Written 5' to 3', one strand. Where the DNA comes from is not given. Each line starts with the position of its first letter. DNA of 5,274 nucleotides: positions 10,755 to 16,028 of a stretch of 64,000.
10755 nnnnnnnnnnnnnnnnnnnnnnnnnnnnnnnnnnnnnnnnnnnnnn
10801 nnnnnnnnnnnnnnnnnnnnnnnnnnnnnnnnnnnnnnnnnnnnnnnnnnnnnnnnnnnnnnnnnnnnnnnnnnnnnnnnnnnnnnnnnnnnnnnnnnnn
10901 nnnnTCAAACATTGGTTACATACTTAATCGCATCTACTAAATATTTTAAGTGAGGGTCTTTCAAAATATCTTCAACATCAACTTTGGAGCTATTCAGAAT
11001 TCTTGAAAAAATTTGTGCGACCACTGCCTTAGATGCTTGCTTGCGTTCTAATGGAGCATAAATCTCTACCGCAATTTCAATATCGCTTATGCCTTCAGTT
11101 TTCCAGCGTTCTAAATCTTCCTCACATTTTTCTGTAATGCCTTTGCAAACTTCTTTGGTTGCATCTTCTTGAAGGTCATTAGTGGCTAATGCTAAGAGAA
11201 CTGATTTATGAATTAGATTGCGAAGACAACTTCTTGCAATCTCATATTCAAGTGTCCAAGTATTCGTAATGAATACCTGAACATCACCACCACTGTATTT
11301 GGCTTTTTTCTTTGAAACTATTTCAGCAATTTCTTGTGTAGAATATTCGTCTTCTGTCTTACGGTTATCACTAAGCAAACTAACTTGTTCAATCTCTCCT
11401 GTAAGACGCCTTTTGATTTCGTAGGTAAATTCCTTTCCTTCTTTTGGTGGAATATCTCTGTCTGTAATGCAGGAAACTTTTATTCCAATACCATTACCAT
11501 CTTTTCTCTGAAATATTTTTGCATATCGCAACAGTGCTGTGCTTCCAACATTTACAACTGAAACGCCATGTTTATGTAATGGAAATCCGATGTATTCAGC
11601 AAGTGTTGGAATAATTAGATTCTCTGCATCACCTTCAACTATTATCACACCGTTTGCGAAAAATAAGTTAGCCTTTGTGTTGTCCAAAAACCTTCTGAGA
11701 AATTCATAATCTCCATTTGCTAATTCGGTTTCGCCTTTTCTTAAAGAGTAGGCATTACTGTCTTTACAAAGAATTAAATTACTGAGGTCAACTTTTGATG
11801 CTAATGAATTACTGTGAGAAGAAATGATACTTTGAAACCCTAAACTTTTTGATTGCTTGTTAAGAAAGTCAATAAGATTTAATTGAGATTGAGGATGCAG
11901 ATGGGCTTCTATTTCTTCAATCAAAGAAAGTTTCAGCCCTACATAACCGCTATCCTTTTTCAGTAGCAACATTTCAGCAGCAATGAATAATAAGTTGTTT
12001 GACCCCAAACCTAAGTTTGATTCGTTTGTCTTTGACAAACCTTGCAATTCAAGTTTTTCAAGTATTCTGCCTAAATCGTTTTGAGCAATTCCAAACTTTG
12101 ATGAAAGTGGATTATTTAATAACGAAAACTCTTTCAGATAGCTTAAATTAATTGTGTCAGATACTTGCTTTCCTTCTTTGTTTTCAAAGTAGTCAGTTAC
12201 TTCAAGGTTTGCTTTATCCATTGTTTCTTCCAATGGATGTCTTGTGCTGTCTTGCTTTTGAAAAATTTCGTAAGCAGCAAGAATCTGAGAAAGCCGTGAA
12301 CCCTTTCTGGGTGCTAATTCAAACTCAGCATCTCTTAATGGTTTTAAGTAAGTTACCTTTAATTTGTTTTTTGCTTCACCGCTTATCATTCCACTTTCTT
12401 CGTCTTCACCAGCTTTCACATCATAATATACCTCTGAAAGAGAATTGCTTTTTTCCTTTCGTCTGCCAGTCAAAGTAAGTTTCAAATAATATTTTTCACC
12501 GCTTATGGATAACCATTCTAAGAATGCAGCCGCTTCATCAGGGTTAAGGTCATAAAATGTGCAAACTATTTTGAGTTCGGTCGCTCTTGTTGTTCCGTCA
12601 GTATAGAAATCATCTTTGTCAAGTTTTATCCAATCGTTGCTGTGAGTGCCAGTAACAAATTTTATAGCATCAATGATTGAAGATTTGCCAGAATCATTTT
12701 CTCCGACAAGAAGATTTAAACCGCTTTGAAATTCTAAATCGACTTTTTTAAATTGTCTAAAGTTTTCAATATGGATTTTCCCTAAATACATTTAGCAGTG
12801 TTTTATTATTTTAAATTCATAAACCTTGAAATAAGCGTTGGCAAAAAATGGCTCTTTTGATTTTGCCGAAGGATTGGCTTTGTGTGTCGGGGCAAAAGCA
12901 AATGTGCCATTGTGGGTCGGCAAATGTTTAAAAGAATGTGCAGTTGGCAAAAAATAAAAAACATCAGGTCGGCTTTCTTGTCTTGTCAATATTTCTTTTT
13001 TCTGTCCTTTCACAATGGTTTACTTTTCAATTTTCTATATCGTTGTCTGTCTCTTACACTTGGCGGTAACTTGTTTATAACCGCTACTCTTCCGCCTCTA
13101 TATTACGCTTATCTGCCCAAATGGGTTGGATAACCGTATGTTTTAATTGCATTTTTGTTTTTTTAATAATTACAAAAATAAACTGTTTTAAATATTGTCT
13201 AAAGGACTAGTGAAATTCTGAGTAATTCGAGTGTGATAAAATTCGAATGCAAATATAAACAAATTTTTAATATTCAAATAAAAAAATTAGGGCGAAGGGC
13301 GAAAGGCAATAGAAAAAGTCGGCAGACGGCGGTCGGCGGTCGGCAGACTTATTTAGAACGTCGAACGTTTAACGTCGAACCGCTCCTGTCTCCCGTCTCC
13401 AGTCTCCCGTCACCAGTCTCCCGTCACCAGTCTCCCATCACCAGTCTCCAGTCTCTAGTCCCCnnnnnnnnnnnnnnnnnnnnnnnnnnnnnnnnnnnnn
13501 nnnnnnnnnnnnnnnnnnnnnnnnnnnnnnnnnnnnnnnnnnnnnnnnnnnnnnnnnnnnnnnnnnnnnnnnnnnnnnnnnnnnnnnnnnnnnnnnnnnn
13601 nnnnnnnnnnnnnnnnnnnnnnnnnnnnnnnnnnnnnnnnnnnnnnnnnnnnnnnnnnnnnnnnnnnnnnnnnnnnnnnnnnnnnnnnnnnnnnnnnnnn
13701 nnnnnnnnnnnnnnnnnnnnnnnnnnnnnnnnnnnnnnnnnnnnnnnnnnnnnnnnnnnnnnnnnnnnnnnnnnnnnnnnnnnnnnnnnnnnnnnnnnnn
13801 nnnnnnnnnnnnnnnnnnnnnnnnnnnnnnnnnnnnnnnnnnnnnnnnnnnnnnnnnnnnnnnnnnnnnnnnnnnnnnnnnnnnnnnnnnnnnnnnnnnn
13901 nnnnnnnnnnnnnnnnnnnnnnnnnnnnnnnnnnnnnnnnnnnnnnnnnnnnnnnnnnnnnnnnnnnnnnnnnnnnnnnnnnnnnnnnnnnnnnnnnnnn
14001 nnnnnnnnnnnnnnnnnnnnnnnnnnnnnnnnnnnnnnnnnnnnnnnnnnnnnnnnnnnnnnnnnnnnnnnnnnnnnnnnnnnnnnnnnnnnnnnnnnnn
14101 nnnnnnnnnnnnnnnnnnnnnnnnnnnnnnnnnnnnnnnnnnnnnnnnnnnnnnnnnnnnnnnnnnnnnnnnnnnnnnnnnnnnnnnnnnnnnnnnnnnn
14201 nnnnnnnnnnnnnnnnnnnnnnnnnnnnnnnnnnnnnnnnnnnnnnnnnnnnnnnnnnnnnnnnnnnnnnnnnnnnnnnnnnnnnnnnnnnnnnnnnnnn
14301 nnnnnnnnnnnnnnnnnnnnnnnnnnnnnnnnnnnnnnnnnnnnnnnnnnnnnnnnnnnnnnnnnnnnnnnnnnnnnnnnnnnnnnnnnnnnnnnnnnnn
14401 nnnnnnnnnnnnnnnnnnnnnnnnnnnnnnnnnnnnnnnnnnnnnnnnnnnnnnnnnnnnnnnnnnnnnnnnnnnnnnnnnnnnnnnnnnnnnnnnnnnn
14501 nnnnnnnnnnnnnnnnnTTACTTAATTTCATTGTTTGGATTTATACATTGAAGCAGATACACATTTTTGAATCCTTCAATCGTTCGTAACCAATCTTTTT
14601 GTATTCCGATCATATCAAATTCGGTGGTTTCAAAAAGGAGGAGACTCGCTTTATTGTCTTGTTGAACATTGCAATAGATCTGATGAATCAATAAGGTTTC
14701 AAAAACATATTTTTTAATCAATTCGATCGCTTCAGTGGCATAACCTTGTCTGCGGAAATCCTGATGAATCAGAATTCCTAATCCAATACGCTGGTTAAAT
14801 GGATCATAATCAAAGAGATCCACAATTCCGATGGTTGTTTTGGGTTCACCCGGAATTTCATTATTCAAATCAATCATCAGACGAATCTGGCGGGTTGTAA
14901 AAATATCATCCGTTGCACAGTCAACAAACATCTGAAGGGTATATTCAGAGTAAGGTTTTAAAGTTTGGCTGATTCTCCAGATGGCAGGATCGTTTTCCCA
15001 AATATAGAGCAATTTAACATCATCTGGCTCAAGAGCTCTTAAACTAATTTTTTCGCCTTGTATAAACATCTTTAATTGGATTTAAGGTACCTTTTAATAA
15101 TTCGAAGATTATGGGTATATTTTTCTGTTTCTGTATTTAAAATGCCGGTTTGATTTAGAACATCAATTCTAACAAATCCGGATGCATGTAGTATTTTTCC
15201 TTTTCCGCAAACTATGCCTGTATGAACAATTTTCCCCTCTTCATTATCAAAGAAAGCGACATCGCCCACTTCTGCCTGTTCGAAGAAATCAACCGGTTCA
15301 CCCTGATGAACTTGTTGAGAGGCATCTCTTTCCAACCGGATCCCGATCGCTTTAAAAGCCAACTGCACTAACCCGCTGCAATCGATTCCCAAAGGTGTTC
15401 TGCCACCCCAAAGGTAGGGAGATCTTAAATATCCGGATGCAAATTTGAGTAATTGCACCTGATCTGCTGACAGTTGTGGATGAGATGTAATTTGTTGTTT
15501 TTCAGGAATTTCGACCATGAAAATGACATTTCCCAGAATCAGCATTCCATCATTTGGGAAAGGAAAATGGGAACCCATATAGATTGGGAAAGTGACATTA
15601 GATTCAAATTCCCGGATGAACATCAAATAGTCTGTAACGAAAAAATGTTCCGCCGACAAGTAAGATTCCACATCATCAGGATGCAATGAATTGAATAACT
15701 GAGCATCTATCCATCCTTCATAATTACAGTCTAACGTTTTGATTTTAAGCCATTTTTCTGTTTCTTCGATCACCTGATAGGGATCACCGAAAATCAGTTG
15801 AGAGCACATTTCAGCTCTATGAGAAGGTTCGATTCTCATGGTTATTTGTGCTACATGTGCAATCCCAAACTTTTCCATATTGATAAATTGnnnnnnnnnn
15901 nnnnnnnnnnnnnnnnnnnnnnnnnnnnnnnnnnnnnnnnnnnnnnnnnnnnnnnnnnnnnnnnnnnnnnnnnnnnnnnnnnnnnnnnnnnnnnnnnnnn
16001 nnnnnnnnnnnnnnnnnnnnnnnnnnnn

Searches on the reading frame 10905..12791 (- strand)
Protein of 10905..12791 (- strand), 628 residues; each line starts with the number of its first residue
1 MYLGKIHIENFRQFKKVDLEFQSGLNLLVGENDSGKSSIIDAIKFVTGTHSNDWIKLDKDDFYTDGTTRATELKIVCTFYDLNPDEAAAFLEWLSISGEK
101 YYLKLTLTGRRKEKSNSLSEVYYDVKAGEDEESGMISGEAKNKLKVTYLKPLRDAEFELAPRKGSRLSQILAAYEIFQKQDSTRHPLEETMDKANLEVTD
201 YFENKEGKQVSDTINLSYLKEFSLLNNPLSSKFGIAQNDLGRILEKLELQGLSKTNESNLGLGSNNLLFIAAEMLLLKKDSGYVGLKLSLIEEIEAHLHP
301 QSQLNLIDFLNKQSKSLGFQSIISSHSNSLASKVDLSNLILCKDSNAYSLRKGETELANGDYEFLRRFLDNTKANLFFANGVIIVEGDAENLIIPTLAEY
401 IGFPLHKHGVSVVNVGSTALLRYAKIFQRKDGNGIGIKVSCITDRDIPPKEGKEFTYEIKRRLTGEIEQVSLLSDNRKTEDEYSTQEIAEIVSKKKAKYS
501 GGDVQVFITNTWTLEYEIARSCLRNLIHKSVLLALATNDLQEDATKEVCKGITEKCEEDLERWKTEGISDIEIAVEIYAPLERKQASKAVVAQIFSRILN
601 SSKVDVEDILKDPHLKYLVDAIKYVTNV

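Call 5: search_protein_families(library=pfam, proteins=[window:10905-12791:-], max_evalue=0.1)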
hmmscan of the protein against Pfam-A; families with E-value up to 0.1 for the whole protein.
window:10905-12791:- (628 aa): 9 families
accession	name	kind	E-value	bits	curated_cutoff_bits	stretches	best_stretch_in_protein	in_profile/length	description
PF13175.12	AAA_15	-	4.3e-31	109.3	32.1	1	1-330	1-373/374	AAA ATPase domain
PF20469.4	OLD-like_TOPRIM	-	4.3e-17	62.8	23.2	1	377-446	1-67/67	Overcoming lysogenization defect protein-like, TOPRIM domain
PF13476.12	AAA_23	-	8.4e-17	62.9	27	1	5-209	1-154/201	AAA domain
PF13304.12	AAA_21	-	1.1e-15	59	27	1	25-330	1-302/304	AAA domain, putative AbiEii toxin, Type IV TA system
PF02463.25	SMC_N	-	3.5e-14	53.2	40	1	2-335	1-206/220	RecF/RecN/SMC N terminal domain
PF11398.14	DUF2813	-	1.8e-13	51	21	1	1-130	1-119/372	Protein of unknown function (DUF2813)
PF13555.12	AAA_29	-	4e-07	30.1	27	1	5-46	3-45/61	P-loop containing region of AAA domain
PF13514.12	AAA_27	-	0.00018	21.6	22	1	1-44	1-47/206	AAA domain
PF00005.33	ABC_tran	-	0.014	16.4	25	0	15-81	2-67/137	ABC transporter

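Call 6: search_protein_families(library=padloc, proteins=[window:10905-12791:-], max_evalue=0.1)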
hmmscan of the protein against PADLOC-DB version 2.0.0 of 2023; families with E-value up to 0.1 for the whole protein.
window:10905-12791:- (628 aa): 144 families (the best 25 are shown)
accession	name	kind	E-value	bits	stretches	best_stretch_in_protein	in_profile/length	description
PDLC00080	GajA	-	5.3e-205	680.8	1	1-627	1-620/622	AAA ATPase domain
PDLC00099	GajA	-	1.9e-194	646.2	1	1-627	1-619/626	AAA ATPase domain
PDLC00096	GajA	-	1.1e-145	484.9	1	1-627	1-614/630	AAA ATPase domain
PDLC00091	GajA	-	6.2e-103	343.7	1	1-627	1-621/627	AAA ATPase domain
PDLC00071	GajA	-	6e-89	297.4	1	1-627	1-583/588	AAA ATPase domain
PDLC00070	GajA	-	6.2e-74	247.7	1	1-564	1-559/596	AAA ATPase domain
PDLC00083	GajA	-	2.3e-71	239.1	1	1-627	1-637/639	AAA ATPase domain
PDLC00069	GajA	-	1.2e-67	226.9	2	116-626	147-684/687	AAA ATPase domain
PDLC00064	GajA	-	2.5e-60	202.8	1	153-626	2-457/464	AAA ATPase domain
PDLC00073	GajA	-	3.9e-59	199.1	1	1-567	1-553/589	AAA ATPase domain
PDLC00101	GajA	-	2.4e-54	183.2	1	1-494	1-487/632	AAA ATPase domain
PDLC00077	GajA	-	1.6e-53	180.3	2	123-473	173-524/616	AAA ATPase domain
PDLC00072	GajA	-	7.5e-52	174.7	2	141-449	200-505/709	AAA ATPase domain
PDLC00092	GajA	-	5.8e-51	171.7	2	143-458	170-482/604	AAA ATPase domain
PDLC00066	GajA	-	2.3e-41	140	1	1-559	1-516/567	AAA ATPase domain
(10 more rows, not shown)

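Call 7: search_protein_families(library=ncbifam, proteins=[window:10905-12791:-], max_evalue=0.1)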
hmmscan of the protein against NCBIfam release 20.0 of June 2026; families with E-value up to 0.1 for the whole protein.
window:10905-12791:- (628 aa): 20 families
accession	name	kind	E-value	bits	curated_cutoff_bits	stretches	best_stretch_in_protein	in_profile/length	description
NF041760.1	PtuA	equivalog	1.7e-17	63.5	500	2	2-44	51-93/524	retron Ec78 anti-phage system effector ATPase PtuA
NF003034.1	PRK03918.1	equivalog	1.4e-12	46.4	700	1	1-75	1-75/878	DNA double-strand break repair ATPase Rad50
NF038234.1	retron_eff_Eco8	equivalog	4.8e-11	42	250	2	1-46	1-46/679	retron Eco8 family effector endonuclease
TIGR00611.2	recf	equivalog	5.6e-11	42.2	172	1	5-51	3-49/339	DNA replication/repair protein RecF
TIGR02169.1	SMC_prok_A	equivalog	1.5e-09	36.1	729.4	1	2-52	1-52/1165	chromosome segregation protein SMC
NF002244.0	PRK01156.1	equivalog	1.8e-09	36.3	847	1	1-46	1-46/895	DNA double-strand break repair ATPase Rad50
TIGR00634.1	recN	equivalog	1.7e-08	33.9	407.85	1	3-60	2-60/563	DNA repair protein RecN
NF041034.1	Rad50_Sulf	equivalog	1.7e-08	32.8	1000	1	1-51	1-51/872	DNA double-strand break repair ATPase Rad50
NF047739.1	antiphage_MADS3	equivalog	3e-07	29.9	420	1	5-51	4-49/427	methylation-associated defense system AAA family ATPase MAD3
NF045487.1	ASRP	equivalog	6.5e-07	28.3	300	1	14-61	5-40/593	archaea-specific SMC-related protein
NF002572.0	PRK02224.1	equivalog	8.5e-07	27.6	1087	1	1-45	1-45/888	DNA double-strand break repair ATPase Rad50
NF041035.1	Rad50_Halo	equivalog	3.4e-05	22.4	1000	1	1-46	1-46/883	DNA double-strand break repair ATPase Rad50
NF008121.0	PRK10869.1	equivalog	4.7e-05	22.1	418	1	3-52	2-51/553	DNA repair protein RecN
TIGR02168.1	SMC_prok_B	equivalog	4.7e-05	21.3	567.35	1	2-51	1-51/1181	chromosome segregation protein SMC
NF053563.1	Rkd4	equivalog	0.00016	19.9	860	1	3-45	3-45/747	arcadin-4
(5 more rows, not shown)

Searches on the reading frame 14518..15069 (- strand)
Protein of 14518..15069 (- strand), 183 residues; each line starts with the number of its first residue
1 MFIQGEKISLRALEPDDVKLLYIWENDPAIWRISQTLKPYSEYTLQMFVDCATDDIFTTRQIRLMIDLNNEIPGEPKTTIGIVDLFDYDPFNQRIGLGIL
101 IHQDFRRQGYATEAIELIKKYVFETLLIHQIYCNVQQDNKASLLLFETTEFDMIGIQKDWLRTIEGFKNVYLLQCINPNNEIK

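Call 39: search_protein_families(library=pfam, proteins=[window:14518-15069:-], max_evalue=0.001)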
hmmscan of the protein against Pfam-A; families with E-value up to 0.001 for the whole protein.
window:14518-15069:- (183 aa): 2 families
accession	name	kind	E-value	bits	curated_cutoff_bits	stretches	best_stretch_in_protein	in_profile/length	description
PF13302.13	Acetyltransf_3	-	8.9e-19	69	25.4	1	8-148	2-134/138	Acetyltransferase (GNAT) domain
PF00583.31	Acetyltransf_1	-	1.3e-07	32.4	20.7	1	75-147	43-112/116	Acetyltransferase (GNAT) family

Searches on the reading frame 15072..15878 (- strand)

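Call 39: search_protein_families(library=pfam, proteins=[window:15072-15878:-], max_evalue=0.001)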
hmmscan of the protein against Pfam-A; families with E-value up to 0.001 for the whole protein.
window:15072-15878:- (268 aa): 3 families
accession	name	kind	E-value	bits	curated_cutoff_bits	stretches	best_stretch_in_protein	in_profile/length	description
PF00877.26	NLPC_P60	-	2.4e-20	72.9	23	1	153-244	2-94/105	NlpC/P60 family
PF18348.7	SH3_16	-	3.8e-09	36.6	25.8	1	15-59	2-46/49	Bacterial dipeptidyl-peptidase Sh3 domain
PF08239.17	SH3_3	-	2.2e-06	28.2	27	1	14-60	5-51/54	Bacterial SH3 domain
